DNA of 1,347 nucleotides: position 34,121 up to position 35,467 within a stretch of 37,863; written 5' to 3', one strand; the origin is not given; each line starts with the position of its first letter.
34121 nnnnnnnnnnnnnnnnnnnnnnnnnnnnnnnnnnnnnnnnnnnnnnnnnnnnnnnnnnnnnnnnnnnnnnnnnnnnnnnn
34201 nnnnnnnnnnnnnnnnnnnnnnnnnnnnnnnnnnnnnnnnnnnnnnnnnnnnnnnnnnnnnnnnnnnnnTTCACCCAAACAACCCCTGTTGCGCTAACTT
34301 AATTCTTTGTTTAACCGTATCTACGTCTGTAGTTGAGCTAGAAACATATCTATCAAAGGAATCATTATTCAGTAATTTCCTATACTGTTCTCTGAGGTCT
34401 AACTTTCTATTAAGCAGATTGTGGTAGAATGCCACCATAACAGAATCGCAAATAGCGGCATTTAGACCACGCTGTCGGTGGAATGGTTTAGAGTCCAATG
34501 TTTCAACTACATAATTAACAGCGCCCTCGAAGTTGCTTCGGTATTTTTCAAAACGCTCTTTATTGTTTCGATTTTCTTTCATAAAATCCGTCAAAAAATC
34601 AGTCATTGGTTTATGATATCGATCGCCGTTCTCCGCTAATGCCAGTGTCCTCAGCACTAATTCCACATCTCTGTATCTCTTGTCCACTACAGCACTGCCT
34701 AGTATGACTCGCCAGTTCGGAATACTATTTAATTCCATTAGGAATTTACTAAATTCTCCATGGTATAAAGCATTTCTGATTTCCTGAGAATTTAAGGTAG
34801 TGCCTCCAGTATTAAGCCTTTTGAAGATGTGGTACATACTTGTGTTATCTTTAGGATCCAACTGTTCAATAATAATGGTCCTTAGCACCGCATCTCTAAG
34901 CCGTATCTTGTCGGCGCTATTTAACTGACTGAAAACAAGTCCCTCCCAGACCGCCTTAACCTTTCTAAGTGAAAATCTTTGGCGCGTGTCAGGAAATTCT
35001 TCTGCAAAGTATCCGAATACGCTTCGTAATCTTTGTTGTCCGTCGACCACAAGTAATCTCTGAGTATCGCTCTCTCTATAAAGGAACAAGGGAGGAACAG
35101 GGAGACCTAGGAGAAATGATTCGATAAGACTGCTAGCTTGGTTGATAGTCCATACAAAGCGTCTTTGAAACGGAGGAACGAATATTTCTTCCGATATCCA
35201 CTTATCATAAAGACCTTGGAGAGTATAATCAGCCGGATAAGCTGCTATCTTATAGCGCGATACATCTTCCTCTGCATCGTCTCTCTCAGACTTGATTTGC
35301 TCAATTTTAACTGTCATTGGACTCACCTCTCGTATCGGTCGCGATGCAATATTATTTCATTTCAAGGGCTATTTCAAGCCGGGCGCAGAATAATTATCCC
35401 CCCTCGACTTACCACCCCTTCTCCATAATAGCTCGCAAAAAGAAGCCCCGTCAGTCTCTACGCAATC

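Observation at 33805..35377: DUF262 (GmrS/ParB-like) gene translationally coupled to a small HEPN-like gene: a compact two-gene cassette that looks like an undescribed defence or abortive-infection module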

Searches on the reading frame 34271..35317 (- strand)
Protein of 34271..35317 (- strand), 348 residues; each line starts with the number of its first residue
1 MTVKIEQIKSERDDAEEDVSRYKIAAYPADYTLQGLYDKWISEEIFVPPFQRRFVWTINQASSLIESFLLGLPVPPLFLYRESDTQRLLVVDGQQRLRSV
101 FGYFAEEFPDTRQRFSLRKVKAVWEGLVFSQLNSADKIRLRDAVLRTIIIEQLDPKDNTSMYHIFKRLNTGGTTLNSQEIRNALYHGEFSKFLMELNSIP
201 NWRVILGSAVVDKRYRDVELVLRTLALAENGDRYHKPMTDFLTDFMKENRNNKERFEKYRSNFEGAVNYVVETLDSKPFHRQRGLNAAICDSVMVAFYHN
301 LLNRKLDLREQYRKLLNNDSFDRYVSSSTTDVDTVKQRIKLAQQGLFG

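Call 3: search_protein_families(library=pfam, proteins=[window:34271-35317:-], max_evalue=1)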
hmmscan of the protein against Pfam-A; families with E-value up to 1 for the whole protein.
window:34271-35317:- (348 aa): 2 families
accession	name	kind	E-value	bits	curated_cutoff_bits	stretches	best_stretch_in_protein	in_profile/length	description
PF03235.19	GmrSD_N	-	2.1e-25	90.4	33.2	1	41-185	9-198/199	GmrSD restriction endonuclease, N-terminal domain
PF16746.10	BAR_3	-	0.08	13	31.7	1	230-268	97-135/235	BAR domain of APPL family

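Call 4: search_protein_families(library=padloc, proteins=[window:34271-35317:-], max_evalue=1)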
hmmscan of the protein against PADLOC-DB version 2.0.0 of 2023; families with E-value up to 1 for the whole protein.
window:34271-35317:- (348 aa): 13 families
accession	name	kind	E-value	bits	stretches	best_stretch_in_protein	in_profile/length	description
PDLC03877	NsnA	-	2.4e-69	232.5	1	8-343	24-376/385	-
PDLC04027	PD-T4-2_A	-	9.9e-49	164.3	1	42-344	49-359/363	-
PDLC03418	REase_II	-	1e-08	32.7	1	47-189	35-162/372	Type II restriction enzyme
PDLC04151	HEC-05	-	8e-08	29.4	1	22-78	17-73/600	-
PDLC04709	PDC-M55C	-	5.9e-06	23.2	1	24-82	8-66/554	-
PDLC04150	HEC-05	-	5.6e-05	20.2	1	38-82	15-59/583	-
PDLC04154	HEC-06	-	0.00015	18.5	1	45-98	24-83/569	-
PDLC04155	HEC-06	-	0.00034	17.2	1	43-98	19-81/562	-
PDLC02792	SspE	-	0.00042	16.8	1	45-72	24-51/771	SspE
PDLC04157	HEC-06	-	0.0014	15.3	1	33-100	11-85/558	-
PDLC01683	Cas13c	-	0.0015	16.2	1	211-317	124-216/279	Cas13c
PDLC02695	Orf5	-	0.0097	12.3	0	84-100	75-91/601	Orf5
PDLC02693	Orf5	-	0.079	9.9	1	47-100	11-76/543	Orf5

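Call 5: search_protein_families(library=ncbifam, proteins=[window:34271-35317:-], max_evalue=1)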
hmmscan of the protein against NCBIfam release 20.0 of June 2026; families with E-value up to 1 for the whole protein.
window:34271-35317:- (348 aa): 0 families

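Call 29: find_homologous_proteins(query=window:34271-35317:-, max_evalue=0.001)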
Query window:34271-35317:- (348 aa): 2841 proteins with E <= 0.001 among 5767 candidates; the best 120 are listed.
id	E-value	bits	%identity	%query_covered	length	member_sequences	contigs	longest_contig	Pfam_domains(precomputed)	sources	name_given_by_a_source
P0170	1.4e-229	779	100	100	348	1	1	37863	PF03235.20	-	-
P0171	8.7e-183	625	80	100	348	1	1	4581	PF03235.20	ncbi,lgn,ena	-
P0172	1.5e-180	618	78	100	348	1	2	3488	PF03235.20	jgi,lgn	-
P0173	2.3e-180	617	78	100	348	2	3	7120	PF03235.20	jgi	-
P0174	3.2e-176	603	77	100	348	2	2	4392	PF03235.20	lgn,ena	-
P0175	3.0e-175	600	77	100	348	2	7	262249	PF03235.20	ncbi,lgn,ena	ncbi:MAG: DUF262 domain-containing protein [Dehalococcoidales bacterium]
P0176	1.1e-171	588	77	100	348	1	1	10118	PF03235.20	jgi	jgi:hypothetical protein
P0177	2.9e-171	587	74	100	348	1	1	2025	PF03235.20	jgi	-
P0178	4.1e-171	587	74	100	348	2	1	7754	PF03235.20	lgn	-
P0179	2.2e-168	578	74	100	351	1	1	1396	PF03235.20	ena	-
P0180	1.1e-161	556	71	100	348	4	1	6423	PF03235.20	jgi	jgi:hypothetical protein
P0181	8.3e-148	510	65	100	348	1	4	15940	PF03235.20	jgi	-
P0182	1.0e-141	490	64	100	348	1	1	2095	PF03235.20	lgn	-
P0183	3.2e-138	478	78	80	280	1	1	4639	PF03235.20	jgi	jgi:hypothetical protein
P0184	3.9e-138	478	61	100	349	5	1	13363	PF03235.20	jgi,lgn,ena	jgi:uncharacterized protein with ParB-like and HNH nuclease domain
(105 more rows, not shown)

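Call 38: find_related_loci(query=A3, collection=genome_contigs, flank=3500)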
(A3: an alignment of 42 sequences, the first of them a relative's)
Query A3 (348 aa) in genome_contigs; peptide patterns used: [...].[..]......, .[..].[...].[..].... (x = any residue, [..] = any of these).
600 stretches matched a pattern (row limit reached: there are more); 179 encode a relative of the query (tblastn E <= 1e-3); the best 80 are kept; 80 distinct loci.
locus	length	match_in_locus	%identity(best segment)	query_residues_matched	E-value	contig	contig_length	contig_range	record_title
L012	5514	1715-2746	54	5-347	7e-122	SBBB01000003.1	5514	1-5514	MAG: bacterium isolate Bin_25_1_1 Hy_contig14962, whole genome shotgun sequence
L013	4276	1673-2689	50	5-347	7e-106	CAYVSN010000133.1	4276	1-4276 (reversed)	MAG TPA_asm: uncultured Dehalococcoidales bacterium isolate SRP239594_co1_134 genome assembly, contig: NODE_16946_length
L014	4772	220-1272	48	3-347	1e-102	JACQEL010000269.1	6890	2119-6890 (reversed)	MAG: Deltaproteobacteria bacterium isolate NC_groundwater_1020_Pr1_S-0.65um_57_10 Montesol18_Sp65_coassembly_scaffold_41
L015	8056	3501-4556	48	3-348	4e-102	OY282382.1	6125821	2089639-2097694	MAG: uncultured Vicinamibacterales bacterium isolate e65da963-7c29-4b68-91ce-224fd25ea74c genome assembly, chromosome: 1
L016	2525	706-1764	48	3-348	2e-104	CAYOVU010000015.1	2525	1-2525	MAG TPA_asm: uncultured Acidobacteriaceae bacterium isolate binchicken_co344_337 genome assembly, contig: k141_3004806,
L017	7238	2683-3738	47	3-347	2e-99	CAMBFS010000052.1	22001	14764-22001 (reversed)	MAG: Klebsiella pneumoniae isolate TH-08apr19-175 genome assembly, contig: TH-08apr19-C6189, whole genome shotgun sequen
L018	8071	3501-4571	46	3-348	8e-99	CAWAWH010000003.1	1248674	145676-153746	MAG: uncultured Solirubrobacterales bacterium isolate MFD05502.bin.2.138 genome assembly, contig: contig_2051, whole gen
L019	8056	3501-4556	48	3-348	6e-99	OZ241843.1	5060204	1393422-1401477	MAG: Vicinamibacterales bacterium isolate d728d8a6-ce75-4a6f-b799-faf650d2db42 genome assembly, chromosome: 1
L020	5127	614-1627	49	3-347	1e-97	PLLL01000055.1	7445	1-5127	MAG: Dehalococcoidia bacterium isolate fen_1078 73.20120800_E3X.37_contig_148423, whole genome shotgun sequence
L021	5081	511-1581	47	4-348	3e-96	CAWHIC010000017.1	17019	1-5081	MAG: uncultured Acidimicrobiia bacterium isolate MFD01916.bin.2.63 genome assembly, contig: contig_23657, whole genome s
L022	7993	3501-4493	49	22-348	5e-96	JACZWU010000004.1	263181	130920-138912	MAG: Candidatus Zixiibacteriota bacterium isolate B21T1B10 B21T1B10_NODE11, whole genome shotgun sequence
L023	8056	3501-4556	45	3-348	4e-96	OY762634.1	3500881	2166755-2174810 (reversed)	MAG: Dehalococcoidia bacterium isolate 5218cef7-9544-4829-ade7-f4022e2b34b8 genome assembly, chromosome: 1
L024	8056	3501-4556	46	3-348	8e-96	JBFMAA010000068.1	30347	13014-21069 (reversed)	MAG: Thermodesulfobacteriota bacterium isolate MAG126 MAG126_68, whole genome shotgun sequence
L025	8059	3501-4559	46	5-347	3e-94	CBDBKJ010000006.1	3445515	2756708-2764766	MAG: Vicinamibacterales bacterium isolate 439a5d20-bfdb-4aba-b463-0bc3b0a73bd6 genome assembly, contig: contig_6, whole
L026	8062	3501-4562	47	5-348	3e-94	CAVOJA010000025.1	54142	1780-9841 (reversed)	MAG: uncultured Holophagales bacterium isolate MFD10097.bin.2.1 genome assembly, contig: contig_14836, whole genome shot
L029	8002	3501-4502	46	10-347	4e-91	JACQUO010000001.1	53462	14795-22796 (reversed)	MAG: Chloroflexi bacterium isolate NC_groundwater_1439_Ag_S-0.65um_65_67 S_p65_S5_coassembly_k141_47829, whole genome sh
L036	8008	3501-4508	44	20-346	2e-84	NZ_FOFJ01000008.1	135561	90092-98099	Azotobacter beijerinckii strain DSM 378, whole genome shotgun sequence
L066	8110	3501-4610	34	13-344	1e-52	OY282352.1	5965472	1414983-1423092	MAG: uncultured Latescibacteria bacterium genome assembly, chromosome: 1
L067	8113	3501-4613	32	16-348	2e-51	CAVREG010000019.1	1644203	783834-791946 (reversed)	MAG: uncultured Acidobacteriaceae bacterium isolate MFD10064.bin.1.149 genome assembly, contig: contig_9631, whole genom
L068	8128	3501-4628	32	12-346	1e-50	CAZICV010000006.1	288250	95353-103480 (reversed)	MAG TPA_asm: uncultured Saprospiraceae bacterium isolate SRP344714_co1_193 genome assembly, contig: NODE_65_length_28825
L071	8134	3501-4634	31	13-348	3e-49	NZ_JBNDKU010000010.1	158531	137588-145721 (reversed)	Stenotrophomonas sp. AN71 Ga0573097_10, whole genome shotgun sequence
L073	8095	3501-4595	32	16-343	4e-49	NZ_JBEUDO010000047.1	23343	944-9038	Nitrosomonas sp. ANs5 47, whole genome shotgun sequence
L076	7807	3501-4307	37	13-250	2e-48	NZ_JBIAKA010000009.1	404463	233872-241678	Streptomyces sp. NPDC005374 NPDC005374_130_C4.ctg-0009, whole genome shotgun sequence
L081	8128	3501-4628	30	8-346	2e-48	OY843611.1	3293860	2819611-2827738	MAG: Dehalococcoidia bacterium isolate 0645ce6a-a204-477d-b04f-0f5024184dab genome assembly, chromosome: 1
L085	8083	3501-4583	29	19-342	3e-47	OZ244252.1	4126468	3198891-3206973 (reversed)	MAG: uncultured Candidatus Entotheonella sp. isolate 65fe1b67-1d6c-4ee1-a728-c1902880f996 genome assembly, chromosome: 1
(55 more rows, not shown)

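Call 46: search_protein_families(library=padloc, proteins=[L017:2617-3744:+, L017:3755-4222:+, L036:4514-4999:+, L012:2752-3219:+, L029:4505-4993:+], max_evalue=0.01)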
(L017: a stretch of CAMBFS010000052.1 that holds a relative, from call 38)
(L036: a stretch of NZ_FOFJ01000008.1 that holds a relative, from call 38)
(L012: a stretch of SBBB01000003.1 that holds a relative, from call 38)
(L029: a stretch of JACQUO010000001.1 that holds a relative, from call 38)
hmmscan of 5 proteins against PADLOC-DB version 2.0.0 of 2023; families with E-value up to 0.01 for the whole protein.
L017:2617-3744:+ (375 aa): 20 families
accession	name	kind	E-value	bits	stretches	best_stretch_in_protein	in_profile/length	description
PDLC03877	NsnA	-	5.9e-68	227.9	1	21-373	22-379/385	-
PDLC04027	PD-T4-2_A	-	5.4e-52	175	1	29-373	17-361/363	-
PDLC03418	REase_II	-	6.6e-12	43.2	1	68-221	36-168/372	Type II restriction enzyme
PDLC04151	HEC-05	-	2.9e-10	37.5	1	51-100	26-75/600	-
PDLC04150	HEC-05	-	4.4e-08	30.4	1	61-100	18-57/583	-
PDLC04709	PDC-M55C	-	1.5e-07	28.5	1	43-102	7-66/554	-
PDLC04154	HEC-06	-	5e-07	26.7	1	63-120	22-85/569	-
PDLC04155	HEC-06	-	1.3e-06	25.2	1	62-119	18-82/562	-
PDLC02693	Orf5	-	1.5e-06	25.5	1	159-264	159-264/543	Orf5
PDLC04157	HEC-06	-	4.3e-06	23.6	1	60-122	18-87/558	-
PDLC02687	Orf5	-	1.2e-05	22.3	0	65-120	18-79/543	Orf5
PDLC02695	Orf5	-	3.1e-05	20.5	0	61-86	16-41/601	Orf5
PDLC02792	SspE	-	6.6e-05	19.4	0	65-92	24-51/771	SspE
PDLC02686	Orf5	-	0.0002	18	0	65-109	21-63/566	Orf5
PDLC02786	SspE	-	0.0003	17.2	0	63-92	22-51/766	SspE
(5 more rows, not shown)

L017:3755-4222:+ (155 aa): 0 families

L036:4514-4999:+ (161 aa): 1 family
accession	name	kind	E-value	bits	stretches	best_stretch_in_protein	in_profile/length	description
PDLC03820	RTasHEPN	-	0.00034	18.8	0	40-132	8-94/148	DRT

L012:2752-3219:+ (155 aa): 0 families

L029:4505-4993:+ (162 aa): 0 families

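Call 60: search_protein_families(library=pfam, proteins=[L066:4646-5206:+, L067:4620-5189:+, L068:4634-5182:+, L071:4638-5168:+, L073:4615-5139:+, L076:4631-5164:+, L081:4643-5191:+, L085:4613-5176:+, L019:4559-6328:+], max_evalue=0.1)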
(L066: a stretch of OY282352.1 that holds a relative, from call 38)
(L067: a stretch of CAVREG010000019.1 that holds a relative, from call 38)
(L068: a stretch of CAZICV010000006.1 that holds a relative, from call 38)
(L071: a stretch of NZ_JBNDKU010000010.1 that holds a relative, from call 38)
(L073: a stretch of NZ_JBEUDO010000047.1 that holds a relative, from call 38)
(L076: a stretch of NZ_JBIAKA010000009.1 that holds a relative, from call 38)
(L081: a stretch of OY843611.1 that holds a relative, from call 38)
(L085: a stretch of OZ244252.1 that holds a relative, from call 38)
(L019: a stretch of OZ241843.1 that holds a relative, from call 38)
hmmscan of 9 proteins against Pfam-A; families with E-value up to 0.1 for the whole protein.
L066:4646-5206:+ (186 aa): 1 family
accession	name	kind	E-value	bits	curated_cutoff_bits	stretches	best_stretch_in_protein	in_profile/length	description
PF18735.6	HEPN_RiboL-PSP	-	6.4e-20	72.3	28.4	1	11-167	7-187/191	RiboL-PSP-HEPN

L067:4620-5189:+ (189 aa): 1 family
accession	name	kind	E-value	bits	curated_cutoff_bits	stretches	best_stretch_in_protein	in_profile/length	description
PF18735.6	HEPN_RiboL-PSP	-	1.2e-14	55.1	28.4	1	10-168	4-186/191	RiboL-PSP-HEPN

L068:4634-5182:+ (182 aa): 1 family
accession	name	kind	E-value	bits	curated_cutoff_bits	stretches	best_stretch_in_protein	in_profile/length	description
PF18735.6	HEPN_RiboL-PSP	-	3.3e-18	66.7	28.4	1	17-174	8-189/191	RiboL-PSP-HEPN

L071:4638-5168:+ (176 aa): 1 family
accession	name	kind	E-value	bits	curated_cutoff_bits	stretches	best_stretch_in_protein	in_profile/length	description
PF18735.6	HEPN_RiboL-PSP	-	1.3e-12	48.4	28.4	1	7-169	2-189/191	RiboL-PSP-HEPN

L073:4615-5139:+ (174 aa): 2 families
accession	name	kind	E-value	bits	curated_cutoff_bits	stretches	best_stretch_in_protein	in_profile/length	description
PF18735.6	HEPN_RiboL-PSP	-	2e-14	54.4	28.4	1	12-170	7-189/191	RiboL-PSP-HEPN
PF22025.1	ThiI_fer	-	0.049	14.5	25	0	89-129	12-51/72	ThiI ferredoxin-like domain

L076:4631-5164:+ (177 aa): 2 families
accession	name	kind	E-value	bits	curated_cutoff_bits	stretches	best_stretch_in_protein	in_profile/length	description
PF18735.6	HEPN_RiboL-PSP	-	7.6e-11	42.7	28.4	1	18-169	14-190/191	RiboL-PSP-HEPN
PF13466.11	STAS_2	-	0.056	14.1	29.2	0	32-76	1-44/80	STAS domain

L081:4643-5191:+ (182 aa): 2 families
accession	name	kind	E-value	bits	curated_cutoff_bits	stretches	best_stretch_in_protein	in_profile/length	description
PF18735.6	HEPN_RiboL-PSP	-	7e-14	52.6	28.4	1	31-177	20-190/191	RiboL-PSP-HEPN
PF18208.6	NES_C_h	-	0.077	13.7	26.6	0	72-153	14-90/109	Nicking enzyme C-terminal middle helical domain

L085:4613-5176:+ (187 aa): 2 families
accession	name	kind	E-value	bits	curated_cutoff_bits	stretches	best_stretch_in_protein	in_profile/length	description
PF18735.6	HEPN_RiboL-PSP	-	2.5e-13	50.8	28.4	1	18-170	8-184/191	RiboL-PSP-HEPN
PF20552.4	HTH_62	-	0.025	15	27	1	51-82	18-49/72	Recombinase-like helix-turn-helix domain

L019:4559-6328:+ (589 aa): 1 family
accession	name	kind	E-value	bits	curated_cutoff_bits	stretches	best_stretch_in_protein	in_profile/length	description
PF10592.14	AIPR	-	3.3e-40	139.1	25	1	268-490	1-249/308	AIPR protein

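Call 61: search_protein_families(library=padloc, proteins=[L066:4646-5206:+, L067:4620-5189:+, L068:4634-5182:+, L071:4638-5168:+, L073:4615-5139:+, L076:4631-5164:+, L081:4643-5191:+, L085:4613-5176:+, L019:4559-6328:+, L071:3429-4637:+], max_evalue=0.01)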
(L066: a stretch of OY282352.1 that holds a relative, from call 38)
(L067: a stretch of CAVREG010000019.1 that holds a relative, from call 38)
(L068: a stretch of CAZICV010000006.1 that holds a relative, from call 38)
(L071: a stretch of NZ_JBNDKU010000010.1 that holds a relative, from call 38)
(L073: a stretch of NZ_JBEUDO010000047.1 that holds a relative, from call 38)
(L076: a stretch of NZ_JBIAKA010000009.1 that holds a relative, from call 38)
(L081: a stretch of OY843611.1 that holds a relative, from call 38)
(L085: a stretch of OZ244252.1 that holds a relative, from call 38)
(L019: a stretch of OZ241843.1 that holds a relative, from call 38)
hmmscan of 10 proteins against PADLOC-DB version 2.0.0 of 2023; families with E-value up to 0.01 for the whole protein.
L066:4646-5206:+ (186 aa): 0 families

L067:4620-5189:+ (189 aa): 0 families

L068:4634-5182:+ (182 aa): 0 families

L071:4638-5168:+ (176 aa): 3 families
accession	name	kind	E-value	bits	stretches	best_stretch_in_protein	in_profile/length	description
PDLC01683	Cas13c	-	0.0008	17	1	101-167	175-220/279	Cas13c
PDLC04028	PD-T4-2_B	-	0.0018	16.3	1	37-147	32-140/168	-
PDLC01470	Cas13c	-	0.0061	12.6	1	94-148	675-729/972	CAS-VI-C; effector__SPE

L073:4615-5139:+ (174 aa): 0 families

L076:4631-5164:+ (177 aa): 0 families

L081:4643-5191:+ (182 aa): 1 family
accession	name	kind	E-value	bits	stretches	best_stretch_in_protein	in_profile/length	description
PDLC01800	CARF1--CARF_HEPN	-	0.0011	16.4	1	71-144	266-336/385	-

L085:4613-5176:+ (187 aa): 0 families

L019:4559-6328:+ (589 aa): 2 families
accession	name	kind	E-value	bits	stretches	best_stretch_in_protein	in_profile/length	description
PDLC02357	AbiU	-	1e-44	151.6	1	76-492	36-457/537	AbiU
PDLC02207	MzaE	-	8.8e-14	49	1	258-404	235-384/598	-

L071:3429-4637:+ (402 aa): 17 families
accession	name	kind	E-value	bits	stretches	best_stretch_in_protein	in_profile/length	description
PDLC03877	NsnA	-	1.1e-57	194.1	1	28-399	33-378/385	-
PDLC04027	PD-T4-2_A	-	1.8e-40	137.1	2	198-398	161-359/363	-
PDLC04151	HEC-05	-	9.1e-12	42.5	1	45-94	25-74/600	-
PDLC04709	PDC-M55C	-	1.6e-09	35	1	35-98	4-67/554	-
PDLC04150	HEC-05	-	8e-09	32.9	1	52-96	14-58/583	-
PDLC03418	REase_II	-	2.6e-07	28.1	1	63-124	36-97/372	Type II restriction enzyme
PDLC04154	HEC-06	-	7.9e-07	26.1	1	53-114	16-85/569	-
PDLC04157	HEC-06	-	2.5e-06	24.4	1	45-118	8-89/558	-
PDLC02687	Orf5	-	3.7e-05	20.7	0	60-118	18-83/543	Orf5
PDLC02792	SspE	-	4.9e-05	19.9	0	60-87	24-51/771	SspE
PDLC04155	HEC-06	-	0.00015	18.4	1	46-114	7-83/562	-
PDLC02786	SspE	-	0.0002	17.8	0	55-87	19-51/766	SspE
PDLC04156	HEC-06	-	0.00028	17.6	1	55-114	16-84/562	-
PDLC04152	HEC-05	-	0.00033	17.3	0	195-238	225-268/566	-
PDLC02695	Orf5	-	0.00033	17.2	0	98-119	75-96/601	Orf5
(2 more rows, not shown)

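Call 62: search_solved_structures(query=A3, max_evalue=0.01)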
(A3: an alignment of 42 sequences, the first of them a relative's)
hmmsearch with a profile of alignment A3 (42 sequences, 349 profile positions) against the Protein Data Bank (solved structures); distinct sequences matched with E-value up to 0.01: 2.
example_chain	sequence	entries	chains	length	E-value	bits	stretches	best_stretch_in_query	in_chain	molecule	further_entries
7p9k_A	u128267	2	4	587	4.9e-09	39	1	27-83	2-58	DUF262 domain-containing protein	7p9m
20yv_A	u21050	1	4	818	0.00093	21.6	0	43-71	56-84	DUF262 domain-containing protein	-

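Call 72: predict_structure(alignment_id=A3)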
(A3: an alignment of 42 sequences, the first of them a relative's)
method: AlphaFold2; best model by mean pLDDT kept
length: 348 residues; sequences in the alignment: 42
mean_pLDDT: 88.1   pTM: 0.82
mean pLDDT of the five models: 88.1, 87.6, 87.1, 85.0, 84.6
residues with pLDDT >= 90: 201; 70-90: 122; 50-70: 23; < 50: 2
segments of 3 or more residues with pLDDT < 50: none
pLDDT, mean of each block of 10 residues (from residue 1): 77 67 75 96 85 70 96 90 87 88 91 93 97 97 93 75 69 71 84 94 93 87 97 89 90 91 97 94 90 97 90 95 88 94 95
secondary structure, 60 per line:
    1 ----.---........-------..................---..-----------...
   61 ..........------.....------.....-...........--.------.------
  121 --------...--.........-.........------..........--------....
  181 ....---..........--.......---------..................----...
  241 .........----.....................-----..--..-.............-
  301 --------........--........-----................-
elements in order: H9-16 E24-32 H33-41 H58-70 E77-81 E88-92 H94-104 H134-142 E144-152 H159-168 H177-184 H188-197 H200-206 H216-233 H238-249 H254-274 H287-299 H309-316 H319-326 H332-347

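Call 75: fold_search(model_id=the predicted structure, library=pdb)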
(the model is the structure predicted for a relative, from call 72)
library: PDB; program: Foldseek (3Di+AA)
matches with E <= 10: 144; with E <= 0.001: 3
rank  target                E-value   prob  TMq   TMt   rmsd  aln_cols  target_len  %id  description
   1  7p9k_A                2.2e-05  1.00  0.26  0.18  18.1       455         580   16  BrxU, GmrSD-family Type IV restriction enzyme (released 2021-12-08)
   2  7p9m_A                2.2e-04  1.00  0.28  0.19  19.2       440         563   18  BrxU, GmrSD-family Type IV restriction enzyme (released 2021-12-08)
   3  7p9m_B                2.3e-04  1.00  0.33  0.23  17.6       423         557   16  BrxU, GmrSD-family Type IV restriction enzyme (released 2021-12-08)
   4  6jiv_A                1.7e-03  0.97  0.23  0.15  20.1       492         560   11  SspE crystal structure (released 2020-03-25)
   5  6jiv_C                2.1e-03  0.95  0.23  0.16  21.6       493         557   12  SspE crystal structure (released 2020-03-25)
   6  7ol9_B                3.2e-03  0.99  0.21  0.33  16.8       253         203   11  Crystal structure of C-terminally truncated Bacillus subtilis nucleoid occlusion protein (Noc) complexed to the Noc-bi (released 2022-03-09)
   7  6sdk_A                5.2e-03  0.98  0.23  0.37  17.4       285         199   14  Crystal structure of bacterial ParB dimer bound to CDP (released 2019-10-23)
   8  6sdk_B                8.7e-03  0.97  0.23  0.38  16.8       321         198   10  Crystal structure of bacterial ParB dimer bound to CDP (released 2019-10-23)
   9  7bm8_A                1.6e-02  0.97  0.22  0.38  16.0       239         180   13  Crystal structure of the C-terminally truncated chromosome-partitioning protein ParB from Caulobacter crescentus compl (released 2021-04-28)
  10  7bnr_A                1.7e-02  0.93  0.22  0.36  16.3       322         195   13  Crystal structure of a ParB Q52A mutant from Myxococcus xanthus bound to CTPyS (released 2021-09-08)
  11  7ol9_A                2.4e-02  0.82  0.18  0.29  17.4       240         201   13  Crystal structure of C-terminally truncated Bacillus subtilis nucleoid occlusion protein (Noc) complexed to the Noc-bi (released 2022-03-09)
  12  7bnk_A                2.6e-02  0.91  0.22  0.36  16.5       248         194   12  Crystal structure of ParB from Myxococcus xanthus bound to CDP and Monothiophosphate (released 2021-09-08)
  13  7ng0                  4.1e-02  0.80  0.21  0.33  16.3       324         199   12  Crystal structure of N- and C-terminally truncated Geobacillus thermoleovorans nucleoid occlusion protein Noc (released 2021-02-17)
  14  8qa8_C                4.8e-02  0.85  0.21  0.33  16.2       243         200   10  Crystal structure of the C-terminally truncated transcriptional repressor protein KorB from the RK2 plasmid complexed  (released 2024-02-21)
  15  7o0n_A                4.8e-02  0.82  0.22  0.36  16.0       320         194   14  Crystal structure of a ParB E93A mutant from Myxococcus xanthus bound to CDP and monothiophosphate (released 2021-09-15)
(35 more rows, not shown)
